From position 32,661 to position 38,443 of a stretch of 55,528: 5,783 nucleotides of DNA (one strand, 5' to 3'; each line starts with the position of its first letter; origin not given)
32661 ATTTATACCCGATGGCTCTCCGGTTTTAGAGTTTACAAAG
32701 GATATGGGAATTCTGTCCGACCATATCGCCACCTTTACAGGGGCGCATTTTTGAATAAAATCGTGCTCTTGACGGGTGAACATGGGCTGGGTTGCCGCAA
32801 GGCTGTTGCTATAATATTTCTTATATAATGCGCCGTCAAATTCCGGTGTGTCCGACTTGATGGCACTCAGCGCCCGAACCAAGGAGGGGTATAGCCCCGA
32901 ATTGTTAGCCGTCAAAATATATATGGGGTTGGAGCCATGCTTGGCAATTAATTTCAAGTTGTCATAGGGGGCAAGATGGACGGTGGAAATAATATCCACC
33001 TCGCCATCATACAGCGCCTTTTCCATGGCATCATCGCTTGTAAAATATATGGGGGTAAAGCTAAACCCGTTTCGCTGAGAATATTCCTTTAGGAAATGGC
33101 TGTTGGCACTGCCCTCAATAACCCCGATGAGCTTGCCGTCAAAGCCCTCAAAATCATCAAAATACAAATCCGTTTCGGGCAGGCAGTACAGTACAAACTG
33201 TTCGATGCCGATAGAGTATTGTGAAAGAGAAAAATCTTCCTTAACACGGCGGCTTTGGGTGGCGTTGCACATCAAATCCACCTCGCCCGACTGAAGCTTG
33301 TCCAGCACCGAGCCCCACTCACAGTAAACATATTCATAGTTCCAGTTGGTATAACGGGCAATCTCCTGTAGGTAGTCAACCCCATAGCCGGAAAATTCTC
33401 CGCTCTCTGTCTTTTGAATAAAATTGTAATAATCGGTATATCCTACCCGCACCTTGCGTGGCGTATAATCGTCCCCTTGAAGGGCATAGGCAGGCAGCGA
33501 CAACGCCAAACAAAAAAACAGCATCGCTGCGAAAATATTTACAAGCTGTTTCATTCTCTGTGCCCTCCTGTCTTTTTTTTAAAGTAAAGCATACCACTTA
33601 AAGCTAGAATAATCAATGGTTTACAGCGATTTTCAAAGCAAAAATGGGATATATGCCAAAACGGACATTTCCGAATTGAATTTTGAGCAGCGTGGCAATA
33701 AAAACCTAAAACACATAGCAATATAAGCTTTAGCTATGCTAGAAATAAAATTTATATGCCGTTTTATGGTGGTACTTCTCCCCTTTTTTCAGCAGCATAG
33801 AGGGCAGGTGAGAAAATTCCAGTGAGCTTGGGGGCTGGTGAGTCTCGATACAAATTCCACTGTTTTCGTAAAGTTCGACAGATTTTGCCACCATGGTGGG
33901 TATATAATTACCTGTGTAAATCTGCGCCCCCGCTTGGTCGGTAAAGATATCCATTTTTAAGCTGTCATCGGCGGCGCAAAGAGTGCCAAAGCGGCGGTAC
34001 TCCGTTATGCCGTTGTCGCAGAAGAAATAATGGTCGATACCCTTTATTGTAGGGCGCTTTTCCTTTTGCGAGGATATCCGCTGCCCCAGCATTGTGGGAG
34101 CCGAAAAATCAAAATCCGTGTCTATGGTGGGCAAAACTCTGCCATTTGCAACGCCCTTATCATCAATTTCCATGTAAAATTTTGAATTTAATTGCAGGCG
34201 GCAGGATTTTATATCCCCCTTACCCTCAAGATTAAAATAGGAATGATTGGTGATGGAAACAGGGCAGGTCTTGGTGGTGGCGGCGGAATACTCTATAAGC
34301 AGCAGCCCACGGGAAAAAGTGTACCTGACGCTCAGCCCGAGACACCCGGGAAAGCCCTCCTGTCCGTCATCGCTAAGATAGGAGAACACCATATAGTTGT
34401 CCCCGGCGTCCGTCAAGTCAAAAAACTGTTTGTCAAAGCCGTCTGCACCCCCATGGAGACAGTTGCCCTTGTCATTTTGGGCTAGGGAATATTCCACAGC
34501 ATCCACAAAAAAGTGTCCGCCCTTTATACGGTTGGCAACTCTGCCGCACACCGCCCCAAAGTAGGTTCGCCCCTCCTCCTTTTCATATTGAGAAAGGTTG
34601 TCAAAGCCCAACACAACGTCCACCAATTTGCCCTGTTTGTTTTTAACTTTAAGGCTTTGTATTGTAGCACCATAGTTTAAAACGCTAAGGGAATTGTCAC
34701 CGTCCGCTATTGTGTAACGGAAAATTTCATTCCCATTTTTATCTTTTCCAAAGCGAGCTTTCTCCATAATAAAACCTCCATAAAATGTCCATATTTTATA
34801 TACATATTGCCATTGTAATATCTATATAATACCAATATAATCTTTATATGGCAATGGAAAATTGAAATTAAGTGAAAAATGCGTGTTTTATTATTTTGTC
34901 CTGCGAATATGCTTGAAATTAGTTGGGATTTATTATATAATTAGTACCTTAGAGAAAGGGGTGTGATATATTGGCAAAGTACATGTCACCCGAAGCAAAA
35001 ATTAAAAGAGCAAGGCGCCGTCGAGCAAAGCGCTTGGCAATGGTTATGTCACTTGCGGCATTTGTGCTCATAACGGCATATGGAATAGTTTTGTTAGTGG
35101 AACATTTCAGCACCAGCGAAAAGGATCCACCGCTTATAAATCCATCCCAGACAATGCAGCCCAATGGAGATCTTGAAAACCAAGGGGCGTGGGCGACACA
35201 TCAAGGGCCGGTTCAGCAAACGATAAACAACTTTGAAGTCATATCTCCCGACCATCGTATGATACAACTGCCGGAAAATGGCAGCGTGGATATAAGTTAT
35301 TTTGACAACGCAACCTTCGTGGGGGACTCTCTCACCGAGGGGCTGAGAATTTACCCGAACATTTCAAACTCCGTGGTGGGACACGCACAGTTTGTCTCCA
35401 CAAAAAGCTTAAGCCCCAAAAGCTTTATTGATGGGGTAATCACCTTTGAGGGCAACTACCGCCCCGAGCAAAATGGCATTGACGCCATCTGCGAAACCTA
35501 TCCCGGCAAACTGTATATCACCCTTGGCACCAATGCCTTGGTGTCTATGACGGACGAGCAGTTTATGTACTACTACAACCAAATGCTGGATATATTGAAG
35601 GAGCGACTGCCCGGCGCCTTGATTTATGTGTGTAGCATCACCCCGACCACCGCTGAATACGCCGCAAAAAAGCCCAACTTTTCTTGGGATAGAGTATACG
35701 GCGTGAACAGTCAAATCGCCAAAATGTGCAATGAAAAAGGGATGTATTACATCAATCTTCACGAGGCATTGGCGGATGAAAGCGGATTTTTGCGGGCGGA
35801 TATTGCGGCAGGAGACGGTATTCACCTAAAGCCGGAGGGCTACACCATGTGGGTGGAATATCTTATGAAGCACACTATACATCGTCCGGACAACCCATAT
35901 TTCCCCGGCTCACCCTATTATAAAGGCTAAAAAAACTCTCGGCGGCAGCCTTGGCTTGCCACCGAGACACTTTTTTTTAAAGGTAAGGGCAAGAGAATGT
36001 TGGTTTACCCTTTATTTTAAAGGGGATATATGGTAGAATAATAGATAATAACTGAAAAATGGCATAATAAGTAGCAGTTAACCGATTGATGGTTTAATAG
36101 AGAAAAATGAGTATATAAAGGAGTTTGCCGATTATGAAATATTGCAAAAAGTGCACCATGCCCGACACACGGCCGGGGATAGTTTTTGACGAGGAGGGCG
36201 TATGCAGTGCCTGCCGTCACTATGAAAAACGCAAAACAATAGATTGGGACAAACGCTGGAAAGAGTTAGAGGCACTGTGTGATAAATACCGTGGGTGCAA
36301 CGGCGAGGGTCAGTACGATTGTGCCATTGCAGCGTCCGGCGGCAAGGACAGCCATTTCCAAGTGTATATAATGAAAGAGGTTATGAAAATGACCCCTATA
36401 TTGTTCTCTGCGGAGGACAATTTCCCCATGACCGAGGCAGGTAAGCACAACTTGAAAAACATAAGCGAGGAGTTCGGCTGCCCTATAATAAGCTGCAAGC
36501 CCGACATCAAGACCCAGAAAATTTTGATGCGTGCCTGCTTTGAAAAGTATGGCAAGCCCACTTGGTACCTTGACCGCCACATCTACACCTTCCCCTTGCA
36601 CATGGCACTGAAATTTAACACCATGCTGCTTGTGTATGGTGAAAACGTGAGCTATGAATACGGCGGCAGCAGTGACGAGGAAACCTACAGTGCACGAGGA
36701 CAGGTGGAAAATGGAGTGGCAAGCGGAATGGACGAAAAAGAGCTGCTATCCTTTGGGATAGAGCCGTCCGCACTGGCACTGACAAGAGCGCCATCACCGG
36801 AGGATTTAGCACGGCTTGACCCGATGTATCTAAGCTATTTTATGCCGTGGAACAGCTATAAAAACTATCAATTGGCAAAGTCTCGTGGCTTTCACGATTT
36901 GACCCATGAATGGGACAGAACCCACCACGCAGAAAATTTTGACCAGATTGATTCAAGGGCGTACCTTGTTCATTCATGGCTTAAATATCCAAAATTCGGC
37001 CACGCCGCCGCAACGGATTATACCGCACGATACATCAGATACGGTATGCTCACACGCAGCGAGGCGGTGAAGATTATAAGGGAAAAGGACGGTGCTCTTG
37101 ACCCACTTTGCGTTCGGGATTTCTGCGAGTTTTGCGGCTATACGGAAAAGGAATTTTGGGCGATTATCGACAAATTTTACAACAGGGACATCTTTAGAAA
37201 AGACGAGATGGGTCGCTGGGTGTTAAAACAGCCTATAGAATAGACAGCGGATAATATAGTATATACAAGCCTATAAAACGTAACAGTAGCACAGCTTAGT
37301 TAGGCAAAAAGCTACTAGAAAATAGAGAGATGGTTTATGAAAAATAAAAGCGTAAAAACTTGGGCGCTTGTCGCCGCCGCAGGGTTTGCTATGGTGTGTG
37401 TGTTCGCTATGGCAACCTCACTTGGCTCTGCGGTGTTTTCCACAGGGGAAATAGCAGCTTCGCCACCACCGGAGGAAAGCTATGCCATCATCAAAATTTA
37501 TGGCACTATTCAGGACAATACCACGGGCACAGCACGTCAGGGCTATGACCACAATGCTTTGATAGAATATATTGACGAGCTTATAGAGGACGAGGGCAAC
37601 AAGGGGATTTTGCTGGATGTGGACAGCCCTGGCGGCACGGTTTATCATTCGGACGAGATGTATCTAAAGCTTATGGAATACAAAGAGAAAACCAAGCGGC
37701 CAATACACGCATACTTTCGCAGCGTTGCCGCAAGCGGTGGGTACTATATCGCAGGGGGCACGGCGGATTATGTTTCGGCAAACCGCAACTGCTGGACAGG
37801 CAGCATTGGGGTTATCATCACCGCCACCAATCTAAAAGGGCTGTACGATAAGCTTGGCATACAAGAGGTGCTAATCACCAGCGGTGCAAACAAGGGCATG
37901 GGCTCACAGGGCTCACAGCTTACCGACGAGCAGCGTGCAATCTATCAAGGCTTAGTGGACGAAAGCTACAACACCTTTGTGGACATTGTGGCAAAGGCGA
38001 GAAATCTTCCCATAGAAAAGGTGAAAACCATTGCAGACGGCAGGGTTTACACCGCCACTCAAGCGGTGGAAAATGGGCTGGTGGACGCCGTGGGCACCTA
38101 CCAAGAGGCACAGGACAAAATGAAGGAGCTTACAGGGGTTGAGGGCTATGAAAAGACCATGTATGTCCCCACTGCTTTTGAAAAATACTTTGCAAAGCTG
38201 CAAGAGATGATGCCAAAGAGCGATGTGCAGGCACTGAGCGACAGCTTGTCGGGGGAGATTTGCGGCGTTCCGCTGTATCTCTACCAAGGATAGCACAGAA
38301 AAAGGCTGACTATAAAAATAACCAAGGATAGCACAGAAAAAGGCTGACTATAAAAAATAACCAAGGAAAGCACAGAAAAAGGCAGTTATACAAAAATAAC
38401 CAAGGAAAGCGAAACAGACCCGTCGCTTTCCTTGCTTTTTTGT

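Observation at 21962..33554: Candidate undescribed sensory system: one dual-SBP periplasmic sensor module wired to both a hybrid kinase and a diguanylate cyclase, around a REC-EAL-GGDEF regulator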

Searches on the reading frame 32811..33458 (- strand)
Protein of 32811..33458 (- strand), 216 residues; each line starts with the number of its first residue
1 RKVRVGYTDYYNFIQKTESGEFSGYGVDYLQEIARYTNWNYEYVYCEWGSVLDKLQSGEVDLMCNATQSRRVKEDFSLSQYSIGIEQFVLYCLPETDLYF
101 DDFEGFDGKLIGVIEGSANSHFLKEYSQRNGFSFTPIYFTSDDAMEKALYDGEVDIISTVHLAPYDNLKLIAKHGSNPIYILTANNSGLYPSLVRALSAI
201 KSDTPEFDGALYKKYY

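Call 57: search_solved_structures(query=window:32811-33458:-, max_evalue=0.001, show_alignments=4)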
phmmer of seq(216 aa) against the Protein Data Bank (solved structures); distinct sequences matched with E-value up to 0.001: 24.
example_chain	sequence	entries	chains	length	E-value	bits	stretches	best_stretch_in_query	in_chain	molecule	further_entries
6h30_A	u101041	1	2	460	7.1e-16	61.8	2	18-208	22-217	Glutamine ABC transporter permease and substrate binding protein protein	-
8b5e_A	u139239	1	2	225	8.2e-09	38.7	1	17-209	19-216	ABC transporter permease subunit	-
6fxg_A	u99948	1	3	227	8.4e-09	38.7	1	17-209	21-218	Amino acid ABC transporter membrane protein PAAT family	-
8b5d_A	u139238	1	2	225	9.7e-09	38.5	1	17-209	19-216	ABC transporter permease subunit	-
4kpt_A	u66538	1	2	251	1.2e-08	38.2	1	17-209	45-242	Glutamine ABC transporter permease and substrate binding protein protein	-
4la9_A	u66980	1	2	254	1.2e-08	38.2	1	17-209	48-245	Glutamine ABC transporter permease and substrate binding protein protein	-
4zef_A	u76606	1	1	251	5.2e-08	36.1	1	16-157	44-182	Amino acid ABC transporter amino acid-binding/permease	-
4zv1_A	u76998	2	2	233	4.6e-07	33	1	11-208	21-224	AncQR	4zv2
5tuj_C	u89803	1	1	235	2.6e-06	30.6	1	4-125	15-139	Ancestral protein CDT-Anc1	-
5t0w_A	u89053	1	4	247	2.9e-06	30.4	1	4-125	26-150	AncCDT-1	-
4kqp_A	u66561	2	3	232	3.1e-06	30.3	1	16-157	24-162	Glutamine ABC transporter permease and substrate binding protein protein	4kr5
4oen_A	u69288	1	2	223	3.3e-06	30.2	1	10-157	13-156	Second substrate binding domain of putative amino acid ABC transporter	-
6wup_A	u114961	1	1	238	4.8e-06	29.7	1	3-129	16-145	Ancestral cyclohexadienyl dehydratase, AncCDT-5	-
5jos_A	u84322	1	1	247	2.2e-05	27.6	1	3-130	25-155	Cyclohexadienyl dehydratase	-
4g4p_A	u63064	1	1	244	7.4e-05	25.8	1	15-158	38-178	Amino acid ABC transporter, amino acid-binding/permease protein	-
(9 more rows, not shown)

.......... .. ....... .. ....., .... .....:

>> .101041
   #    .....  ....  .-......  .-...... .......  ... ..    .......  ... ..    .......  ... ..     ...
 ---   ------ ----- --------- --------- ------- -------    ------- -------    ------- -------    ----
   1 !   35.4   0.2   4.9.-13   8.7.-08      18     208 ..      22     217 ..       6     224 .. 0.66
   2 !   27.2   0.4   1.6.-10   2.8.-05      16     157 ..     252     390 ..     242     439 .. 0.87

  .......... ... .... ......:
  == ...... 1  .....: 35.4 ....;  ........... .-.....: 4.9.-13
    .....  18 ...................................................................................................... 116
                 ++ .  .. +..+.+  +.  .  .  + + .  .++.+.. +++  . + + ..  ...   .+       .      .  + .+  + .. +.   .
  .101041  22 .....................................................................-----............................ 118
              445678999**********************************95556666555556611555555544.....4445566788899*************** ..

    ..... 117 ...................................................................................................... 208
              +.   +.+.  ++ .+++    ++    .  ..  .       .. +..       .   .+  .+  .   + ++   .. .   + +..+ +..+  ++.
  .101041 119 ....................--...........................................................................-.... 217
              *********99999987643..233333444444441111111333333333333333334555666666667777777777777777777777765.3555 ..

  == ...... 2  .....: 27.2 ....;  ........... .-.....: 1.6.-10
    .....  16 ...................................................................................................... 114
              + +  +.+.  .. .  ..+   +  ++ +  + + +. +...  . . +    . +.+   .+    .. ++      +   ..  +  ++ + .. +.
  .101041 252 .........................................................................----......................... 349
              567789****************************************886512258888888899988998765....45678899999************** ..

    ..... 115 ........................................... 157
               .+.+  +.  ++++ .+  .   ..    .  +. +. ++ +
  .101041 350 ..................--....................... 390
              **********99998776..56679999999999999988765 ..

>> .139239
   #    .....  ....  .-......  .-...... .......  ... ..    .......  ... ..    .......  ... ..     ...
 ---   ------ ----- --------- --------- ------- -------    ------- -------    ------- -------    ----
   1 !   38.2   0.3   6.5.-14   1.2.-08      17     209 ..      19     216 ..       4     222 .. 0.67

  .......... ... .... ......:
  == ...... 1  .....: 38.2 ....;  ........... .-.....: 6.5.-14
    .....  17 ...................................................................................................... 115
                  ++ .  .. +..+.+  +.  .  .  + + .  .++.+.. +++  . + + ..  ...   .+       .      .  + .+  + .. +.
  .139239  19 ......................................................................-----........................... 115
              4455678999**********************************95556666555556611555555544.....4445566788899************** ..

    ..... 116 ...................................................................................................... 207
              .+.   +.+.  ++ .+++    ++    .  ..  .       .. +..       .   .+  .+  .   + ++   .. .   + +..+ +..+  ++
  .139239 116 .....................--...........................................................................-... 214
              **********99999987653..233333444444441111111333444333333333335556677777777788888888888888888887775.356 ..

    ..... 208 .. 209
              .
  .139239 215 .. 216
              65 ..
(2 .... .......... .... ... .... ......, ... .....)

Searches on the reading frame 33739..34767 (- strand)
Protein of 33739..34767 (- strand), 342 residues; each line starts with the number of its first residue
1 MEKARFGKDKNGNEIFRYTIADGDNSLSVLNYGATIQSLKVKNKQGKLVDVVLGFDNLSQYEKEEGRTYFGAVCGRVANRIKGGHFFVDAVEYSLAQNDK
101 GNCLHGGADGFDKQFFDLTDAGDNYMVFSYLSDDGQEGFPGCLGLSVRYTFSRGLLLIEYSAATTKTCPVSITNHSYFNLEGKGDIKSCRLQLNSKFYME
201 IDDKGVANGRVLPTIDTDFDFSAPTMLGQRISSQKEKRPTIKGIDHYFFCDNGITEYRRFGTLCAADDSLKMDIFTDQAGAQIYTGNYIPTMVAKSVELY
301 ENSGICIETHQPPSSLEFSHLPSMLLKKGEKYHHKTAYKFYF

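Call 7: search_protein_families(library=pfam, proteins=[window:33739-34767:-], max_evalue=0.001)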
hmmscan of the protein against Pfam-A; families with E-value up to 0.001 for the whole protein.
window:33739-34767:- (342 aa): 1 family
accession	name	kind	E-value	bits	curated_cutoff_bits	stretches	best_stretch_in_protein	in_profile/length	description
PF01263.26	Aldose_epim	-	4.7e-69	233.5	27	1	18-339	3-299/299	Aldose 1-epimerase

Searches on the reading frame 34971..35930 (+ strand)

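Call 7: search_protein_families(library=pfam, proteins=[window:34971-35930:+], max_evalue=0.001)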
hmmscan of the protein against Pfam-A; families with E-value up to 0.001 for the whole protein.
window:34971-35930:+ (319 aa): 2 families
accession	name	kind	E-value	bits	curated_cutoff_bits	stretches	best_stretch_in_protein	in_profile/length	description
PF13472.12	Lipase_GDSL_2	-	2.4e-13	51.4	32.9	1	116-292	1-177/178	GDSL-like Lipase/Acylhydrolase family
PF00657.28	Lipase_GDSL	-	0.00028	21.6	23.6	0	174-297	73-207/208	GDSL-like Lipase/Acylhydrolase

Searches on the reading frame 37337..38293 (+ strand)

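Call 7: search_protein_families(library=pfam, proteins=[window:37337-38293:+], max_evalue=0.001)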
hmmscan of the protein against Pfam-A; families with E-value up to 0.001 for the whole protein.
window:37337-38293:+ (318 aa): 3 families
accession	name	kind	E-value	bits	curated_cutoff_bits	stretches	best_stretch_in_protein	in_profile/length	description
PF01343.23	Peptidase_S49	-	2.2e-48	164.5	24.9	1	117-268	3-153/154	Peptidase family S49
PF25145.1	NfeD1b_N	-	3.8e-05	23.8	40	1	78-162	18-100/189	NfeD1b, N-terminal domain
PF00574.28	CLP_protease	-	9e-05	22.9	20.2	0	205-254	130-180/182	Clp protease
